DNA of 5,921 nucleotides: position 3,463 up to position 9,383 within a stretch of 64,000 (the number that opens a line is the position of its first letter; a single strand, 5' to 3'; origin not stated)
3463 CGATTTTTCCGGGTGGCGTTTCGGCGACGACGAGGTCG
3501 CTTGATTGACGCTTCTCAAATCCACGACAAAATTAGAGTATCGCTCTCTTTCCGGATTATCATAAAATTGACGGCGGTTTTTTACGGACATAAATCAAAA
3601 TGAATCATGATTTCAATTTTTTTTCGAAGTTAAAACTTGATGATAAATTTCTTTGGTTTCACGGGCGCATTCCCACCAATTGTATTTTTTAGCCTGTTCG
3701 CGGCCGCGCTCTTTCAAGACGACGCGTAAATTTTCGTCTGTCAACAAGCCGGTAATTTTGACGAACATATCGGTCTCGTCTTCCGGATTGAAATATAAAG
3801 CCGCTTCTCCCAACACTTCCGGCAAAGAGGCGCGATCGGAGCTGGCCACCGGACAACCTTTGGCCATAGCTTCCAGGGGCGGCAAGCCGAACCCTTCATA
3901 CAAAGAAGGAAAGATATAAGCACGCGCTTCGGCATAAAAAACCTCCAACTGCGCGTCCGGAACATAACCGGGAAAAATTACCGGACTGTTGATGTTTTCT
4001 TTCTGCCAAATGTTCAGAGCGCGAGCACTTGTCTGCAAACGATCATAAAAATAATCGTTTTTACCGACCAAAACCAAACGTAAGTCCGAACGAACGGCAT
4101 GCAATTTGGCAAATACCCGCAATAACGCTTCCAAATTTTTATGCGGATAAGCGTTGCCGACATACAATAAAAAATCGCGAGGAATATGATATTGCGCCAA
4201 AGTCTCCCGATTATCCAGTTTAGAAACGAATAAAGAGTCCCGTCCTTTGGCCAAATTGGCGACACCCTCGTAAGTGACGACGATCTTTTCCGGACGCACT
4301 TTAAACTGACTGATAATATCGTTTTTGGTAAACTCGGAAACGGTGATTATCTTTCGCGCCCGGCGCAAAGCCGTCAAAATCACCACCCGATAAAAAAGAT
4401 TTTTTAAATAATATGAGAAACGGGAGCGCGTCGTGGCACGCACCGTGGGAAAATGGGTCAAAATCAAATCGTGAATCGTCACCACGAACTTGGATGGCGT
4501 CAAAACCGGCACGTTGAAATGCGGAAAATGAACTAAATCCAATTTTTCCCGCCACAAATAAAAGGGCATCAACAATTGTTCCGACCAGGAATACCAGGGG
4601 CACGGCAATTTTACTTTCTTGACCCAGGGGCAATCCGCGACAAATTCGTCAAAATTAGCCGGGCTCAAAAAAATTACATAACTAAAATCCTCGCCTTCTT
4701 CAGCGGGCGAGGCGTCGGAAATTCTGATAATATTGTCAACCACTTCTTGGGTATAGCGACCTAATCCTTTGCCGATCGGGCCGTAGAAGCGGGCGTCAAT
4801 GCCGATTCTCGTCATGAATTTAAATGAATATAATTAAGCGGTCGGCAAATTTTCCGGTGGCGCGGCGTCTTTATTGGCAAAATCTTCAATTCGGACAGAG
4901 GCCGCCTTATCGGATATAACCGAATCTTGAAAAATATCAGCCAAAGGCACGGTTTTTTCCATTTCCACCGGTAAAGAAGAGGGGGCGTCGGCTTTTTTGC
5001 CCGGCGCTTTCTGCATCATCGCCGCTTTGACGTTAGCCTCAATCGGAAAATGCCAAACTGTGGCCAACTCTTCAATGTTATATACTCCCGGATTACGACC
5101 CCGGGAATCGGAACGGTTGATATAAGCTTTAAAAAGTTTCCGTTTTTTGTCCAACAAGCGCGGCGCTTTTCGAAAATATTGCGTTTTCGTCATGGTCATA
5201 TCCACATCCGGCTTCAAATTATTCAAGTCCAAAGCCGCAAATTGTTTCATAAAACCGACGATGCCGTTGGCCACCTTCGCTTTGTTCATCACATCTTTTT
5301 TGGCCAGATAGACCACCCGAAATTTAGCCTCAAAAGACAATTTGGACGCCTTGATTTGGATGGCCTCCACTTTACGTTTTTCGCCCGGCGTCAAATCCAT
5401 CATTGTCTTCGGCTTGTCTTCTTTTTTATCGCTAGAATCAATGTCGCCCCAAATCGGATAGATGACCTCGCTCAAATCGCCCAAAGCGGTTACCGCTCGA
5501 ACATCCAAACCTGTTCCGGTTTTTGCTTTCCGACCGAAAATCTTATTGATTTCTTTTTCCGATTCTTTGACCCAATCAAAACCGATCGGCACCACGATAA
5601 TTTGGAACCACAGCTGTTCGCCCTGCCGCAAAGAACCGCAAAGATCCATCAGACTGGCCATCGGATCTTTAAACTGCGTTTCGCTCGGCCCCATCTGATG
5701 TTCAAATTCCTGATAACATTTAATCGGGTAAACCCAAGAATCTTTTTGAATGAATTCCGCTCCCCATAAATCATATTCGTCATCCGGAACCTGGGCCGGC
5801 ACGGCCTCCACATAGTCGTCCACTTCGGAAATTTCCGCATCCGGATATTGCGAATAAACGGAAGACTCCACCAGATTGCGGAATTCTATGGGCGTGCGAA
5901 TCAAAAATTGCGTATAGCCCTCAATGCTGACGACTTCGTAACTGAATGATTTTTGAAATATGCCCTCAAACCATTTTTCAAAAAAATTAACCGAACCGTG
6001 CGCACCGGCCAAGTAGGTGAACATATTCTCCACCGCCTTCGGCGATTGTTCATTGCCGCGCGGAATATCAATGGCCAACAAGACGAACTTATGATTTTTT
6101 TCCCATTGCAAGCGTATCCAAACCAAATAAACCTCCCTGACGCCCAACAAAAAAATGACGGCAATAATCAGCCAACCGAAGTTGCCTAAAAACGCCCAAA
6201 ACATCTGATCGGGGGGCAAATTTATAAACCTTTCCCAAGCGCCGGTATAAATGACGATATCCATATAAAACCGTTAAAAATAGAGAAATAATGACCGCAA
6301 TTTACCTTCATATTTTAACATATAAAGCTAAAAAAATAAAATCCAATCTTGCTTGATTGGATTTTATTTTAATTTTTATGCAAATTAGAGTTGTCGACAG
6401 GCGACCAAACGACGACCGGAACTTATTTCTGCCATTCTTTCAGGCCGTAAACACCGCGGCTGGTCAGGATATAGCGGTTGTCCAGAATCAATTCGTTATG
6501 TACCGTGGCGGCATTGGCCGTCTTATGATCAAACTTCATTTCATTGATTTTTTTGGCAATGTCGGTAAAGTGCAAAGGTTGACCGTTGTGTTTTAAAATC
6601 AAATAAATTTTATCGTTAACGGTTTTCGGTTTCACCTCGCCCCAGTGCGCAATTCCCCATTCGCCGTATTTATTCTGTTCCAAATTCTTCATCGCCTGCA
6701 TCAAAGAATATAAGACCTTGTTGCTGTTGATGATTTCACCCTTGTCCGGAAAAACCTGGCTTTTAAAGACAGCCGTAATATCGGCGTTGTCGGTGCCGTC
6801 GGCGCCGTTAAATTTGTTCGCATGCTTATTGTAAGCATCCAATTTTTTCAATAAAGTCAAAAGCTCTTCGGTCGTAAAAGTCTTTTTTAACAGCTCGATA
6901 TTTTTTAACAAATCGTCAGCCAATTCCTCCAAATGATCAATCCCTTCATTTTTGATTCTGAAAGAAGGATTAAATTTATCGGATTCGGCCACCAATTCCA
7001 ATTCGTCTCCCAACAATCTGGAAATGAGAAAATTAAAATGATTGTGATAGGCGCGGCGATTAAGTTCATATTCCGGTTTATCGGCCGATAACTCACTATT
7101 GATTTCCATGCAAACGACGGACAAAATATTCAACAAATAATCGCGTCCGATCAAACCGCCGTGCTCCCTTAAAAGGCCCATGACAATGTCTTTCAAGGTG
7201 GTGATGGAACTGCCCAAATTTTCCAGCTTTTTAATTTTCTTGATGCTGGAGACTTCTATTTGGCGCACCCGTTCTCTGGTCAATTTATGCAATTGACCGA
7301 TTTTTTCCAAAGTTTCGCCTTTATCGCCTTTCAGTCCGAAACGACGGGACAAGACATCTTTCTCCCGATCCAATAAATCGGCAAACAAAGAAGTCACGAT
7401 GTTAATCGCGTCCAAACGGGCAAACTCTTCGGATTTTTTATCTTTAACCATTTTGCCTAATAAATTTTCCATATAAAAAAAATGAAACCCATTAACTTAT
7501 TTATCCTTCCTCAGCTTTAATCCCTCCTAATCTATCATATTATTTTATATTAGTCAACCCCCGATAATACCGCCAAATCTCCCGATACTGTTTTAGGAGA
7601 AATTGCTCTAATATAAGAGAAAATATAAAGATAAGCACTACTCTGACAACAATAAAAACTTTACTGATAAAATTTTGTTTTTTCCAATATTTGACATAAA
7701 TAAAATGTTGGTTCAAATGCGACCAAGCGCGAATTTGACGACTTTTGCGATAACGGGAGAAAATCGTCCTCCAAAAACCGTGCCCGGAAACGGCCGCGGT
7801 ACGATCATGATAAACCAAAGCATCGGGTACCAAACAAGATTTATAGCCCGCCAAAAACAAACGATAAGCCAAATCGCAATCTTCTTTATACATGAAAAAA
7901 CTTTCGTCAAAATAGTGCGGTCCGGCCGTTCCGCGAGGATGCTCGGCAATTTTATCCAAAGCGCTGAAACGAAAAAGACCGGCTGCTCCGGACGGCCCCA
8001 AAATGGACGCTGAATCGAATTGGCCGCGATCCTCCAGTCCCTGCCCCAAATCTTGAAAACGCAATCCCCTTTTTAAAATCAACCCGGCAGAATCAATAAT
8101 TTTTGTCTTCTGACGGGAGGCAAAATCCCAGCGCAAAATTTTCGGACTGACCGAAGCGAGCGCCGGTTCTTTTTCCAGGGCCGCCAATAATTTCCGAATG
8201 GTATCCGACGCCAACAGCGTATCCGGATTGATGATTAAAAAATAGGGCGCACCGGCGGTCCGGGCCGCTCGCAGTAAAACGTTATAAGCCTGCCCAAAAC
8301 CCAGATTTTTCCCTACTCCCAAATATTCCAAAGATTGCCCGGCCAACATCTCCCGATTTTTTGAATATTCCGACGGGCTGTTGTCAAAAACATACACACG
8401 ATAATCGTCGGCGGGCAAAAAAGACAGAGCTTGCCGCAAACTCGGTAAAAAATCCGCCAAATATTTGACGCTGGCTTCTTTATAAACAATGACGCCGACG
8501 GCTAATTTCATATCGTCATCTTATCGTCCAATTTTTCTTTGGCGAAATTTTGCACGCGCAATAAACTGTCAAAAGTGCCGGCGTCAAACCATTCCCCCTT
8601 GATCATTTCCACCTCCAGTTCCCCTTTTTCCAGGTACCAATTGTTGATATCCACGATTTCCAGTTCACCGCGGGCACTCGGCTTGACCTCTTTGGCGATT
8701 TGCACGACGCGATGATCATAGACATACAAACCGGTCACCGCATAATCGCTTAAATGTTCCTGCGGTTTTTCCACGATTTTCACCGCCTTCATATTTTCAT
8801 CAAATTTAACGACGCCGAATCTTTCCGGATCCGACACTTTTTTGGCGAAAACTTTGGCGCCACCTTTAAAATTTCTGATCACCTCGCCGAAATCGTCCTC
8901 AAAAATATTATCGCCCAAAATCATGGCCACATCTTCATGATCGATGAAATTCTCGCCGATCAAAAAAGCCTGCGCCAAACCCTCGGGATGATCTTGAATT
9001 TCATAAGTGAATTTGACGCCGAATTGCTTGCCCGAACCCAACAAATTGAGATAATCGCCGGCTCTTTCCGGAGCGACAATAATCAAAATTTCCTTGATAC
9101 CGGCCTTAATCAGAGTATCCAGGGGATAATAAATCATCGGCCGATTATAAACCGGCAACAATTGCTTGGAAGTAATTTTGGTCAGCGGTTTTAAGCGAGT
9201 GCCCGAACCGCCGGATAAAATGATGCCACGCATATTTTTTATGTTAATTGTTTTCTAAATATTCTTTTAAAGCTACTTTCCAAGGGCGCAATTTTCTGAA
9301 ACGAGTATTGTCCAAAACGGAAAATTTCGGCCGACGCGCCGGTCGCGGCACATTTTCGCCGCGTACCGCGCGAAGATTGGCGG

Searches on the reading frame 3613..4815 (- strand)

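Call 51: search_protein_families(library=pfam, proteins=[window:3613-4815:-], max_evalue=0.001)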
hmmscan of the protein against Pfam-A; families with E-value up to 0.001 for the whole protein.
window:3613-4815:- (400 aa): 6 families
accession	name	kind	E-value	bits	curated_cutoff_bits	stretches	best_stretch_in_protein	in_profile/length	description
PF00534.26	Glycos_transf_1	-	6.3e-30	104.4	26.4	1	214-373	16-171/172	Glycosyl transferases group 1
PF13692.12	Glyco_trans_1_4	-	3.6e-26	92.6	27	1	216-360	4-142/142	Glycosyl transferases group 1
PF13439.12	Glyco_transf_4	-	9.7e-13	48.9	28.5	1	66-185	47-166/170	Glycosyltransferase Family 4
PF20706.3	GT4-conflict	-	1.6e-08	34.4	26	1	217-358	201-340/385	Family 4 Glycosyltransferase in conflict systems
PF13524.12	Glyco_trans_1_2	-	5.1e-06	26.9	25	1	243-378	13-132/144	Glycosyl transferase-like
PF13579.12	Glyco_trans_4_4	-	0.00051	20.9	29.7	1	84-181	64-155/158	Glycosyl transferase 4-like domain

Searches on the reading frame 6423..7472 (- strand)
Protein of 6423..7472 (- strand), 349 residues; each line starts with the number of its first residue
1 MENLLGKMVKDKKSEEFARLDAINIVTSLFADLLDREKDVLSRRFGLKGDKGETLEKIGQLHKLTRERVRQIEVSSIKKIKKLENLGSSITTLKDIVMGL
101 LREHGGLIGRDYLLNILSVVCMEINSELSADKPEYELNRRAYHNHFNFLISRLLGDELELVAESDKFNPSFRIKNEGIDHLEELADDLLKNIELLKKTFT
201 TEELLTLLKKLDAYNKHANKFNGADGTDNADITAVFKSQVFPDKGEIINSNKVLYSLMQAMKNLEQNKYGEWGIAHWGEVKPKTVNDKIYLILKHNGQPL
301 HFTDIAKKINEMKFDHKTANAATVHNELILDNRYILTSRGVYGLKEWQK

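Call 51: search_protein_families(library=pfam, proteins=[window:6423-7472:-], max_evalue=0.001)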
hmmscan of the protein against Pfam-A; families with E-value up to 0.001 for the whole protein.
window:6423-7472:- (349 aa): 2 families
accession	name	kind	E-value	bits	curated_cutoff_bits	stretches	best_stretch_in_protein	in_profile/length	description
PF04545.22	Sigma70_r4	-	3e-11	43.1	24.1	1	31-82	3-50/50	Sigma-70, region 4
PF05066.19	HARE-HTH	-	0.00017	22.4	25.9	1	284-347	2-71/71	HB1, ASXL, restriction endonuclease HTH domain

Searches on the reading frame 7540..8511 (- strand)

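Call 51: search_protein_families(library=pfam, proteins=[window:7540-8511:-], max_evalue=0.001)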
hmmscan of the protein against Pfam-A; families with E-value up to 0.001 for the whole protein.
window:7540-8511:- (323 aa): 3 families
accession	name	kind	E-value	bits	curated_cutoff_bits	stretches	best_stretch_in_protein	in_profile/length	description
PF00535.33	Glycos_transf_2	-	9.8e-10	39.1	23.3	1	5-187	2-166/168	Glycosyl transferase family 2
PF13632.12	Glyco_trans_2_3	-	1.9e-07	31.5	27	1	91-260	2-142/198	Glycosyl transferase family group 2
PF13641.12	Glyco_tranf_2_3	-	2.5e-05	24.8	27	1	38-240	61-216/230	Glycosyltransferase like family 2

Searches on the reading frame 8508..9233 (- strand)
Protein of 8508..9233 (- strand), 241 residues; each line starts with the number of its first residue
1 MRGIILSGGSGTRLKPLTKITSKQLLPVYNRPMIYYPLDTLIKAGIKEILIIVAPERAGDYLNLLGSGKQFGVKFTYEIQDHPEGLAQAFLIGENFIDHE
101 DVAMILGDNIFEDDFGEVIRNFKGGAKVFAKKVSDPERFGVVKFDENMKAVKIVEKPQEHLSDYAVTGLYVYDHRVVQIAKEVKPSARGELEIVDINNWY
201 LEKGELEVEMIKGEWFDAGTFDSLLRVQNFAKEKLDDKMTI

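Call 51: search_protein_families(library=pfam, proteins=[window:8508-9233:-], max_evalue=0.001)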
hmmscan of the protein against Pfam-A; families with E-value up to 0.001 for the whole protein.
window:8508-9233:- (241 aa): 2 families
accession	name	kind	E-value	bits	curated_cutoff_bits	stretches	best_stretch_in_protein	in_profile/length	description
PF00483.29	NTP_transferase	-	3.5e-64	217.2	21.2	1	3-232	2-243/245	Nucleotidyl transferase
PF12804.13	NTP_transf_3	-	1.3e-10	42.1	27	1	3-127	1-117/160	MobA-like NTP transferase domain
